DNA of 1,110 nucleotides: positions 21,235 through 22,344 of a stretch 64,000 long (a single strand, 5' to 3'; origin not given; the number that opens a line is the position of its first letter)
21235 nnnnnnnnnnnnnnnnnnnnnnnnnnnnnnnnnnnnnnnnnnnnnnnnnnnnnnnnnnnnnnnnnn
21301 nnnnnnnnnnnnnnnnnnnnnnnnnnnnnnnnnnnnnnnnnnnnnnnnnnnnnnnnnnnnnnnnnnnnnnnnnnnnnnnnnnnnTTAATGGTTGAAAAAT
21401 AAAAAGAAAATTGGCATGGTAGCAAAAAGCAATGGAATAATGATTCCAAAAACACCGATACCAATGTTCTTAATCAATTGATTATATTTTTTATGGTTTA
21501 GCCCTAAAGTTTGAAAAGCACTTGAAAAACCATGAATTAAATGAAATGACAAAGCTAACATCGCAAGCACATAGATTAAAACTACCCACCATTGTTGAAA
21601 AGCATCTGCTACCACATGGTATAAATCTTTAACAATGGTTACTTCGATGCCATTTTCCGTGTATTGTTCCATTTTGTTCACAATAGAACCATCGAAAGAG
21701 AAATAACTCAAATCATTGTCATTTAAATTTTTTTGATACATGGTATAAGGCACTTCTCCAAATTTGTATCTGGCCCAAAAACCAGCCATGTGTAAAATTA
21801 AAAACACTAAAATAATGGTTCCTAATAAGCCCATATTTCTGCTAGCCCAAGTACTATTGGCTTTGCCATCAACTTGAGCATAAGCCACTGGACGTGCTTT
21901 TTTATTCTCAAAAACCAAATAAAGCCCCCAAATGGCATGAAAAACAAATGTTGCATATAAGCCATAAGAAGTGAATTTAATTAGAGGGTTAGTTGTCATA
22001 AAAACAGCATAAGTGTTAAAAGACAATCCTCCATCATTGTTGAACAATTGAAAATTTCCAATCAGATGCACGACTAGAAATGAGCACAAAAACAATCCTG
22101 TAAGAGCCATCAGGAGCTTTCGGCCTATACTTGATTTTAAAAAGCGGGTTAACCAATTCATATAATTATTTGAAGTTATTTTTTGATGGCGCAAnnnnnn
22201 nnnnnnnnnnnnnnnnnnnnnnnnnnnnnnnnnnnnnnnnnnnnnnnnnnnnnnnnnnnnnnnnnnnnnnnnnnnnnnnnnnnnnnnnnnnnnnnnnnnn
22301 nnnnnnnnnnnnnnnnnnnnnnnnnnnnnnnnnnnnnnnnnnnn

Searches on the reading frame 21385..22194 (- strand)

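Call 45: search_protein_families(library=pfam, proteins=[window:21385-22194:-], max_evalue=0.01)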
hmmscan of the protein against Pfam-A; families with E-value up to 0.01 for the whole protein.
window:21385-22194:- (269 aa): 1 family
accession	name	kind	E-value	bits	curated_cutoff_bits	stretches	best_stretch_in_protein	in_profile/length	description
PF01127.27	Sdh_cyt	-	4.8e-05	23.9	25.8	1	28-97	25-94/122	Succinate dehydrogenase/Fumarate reductase transmembrane subunit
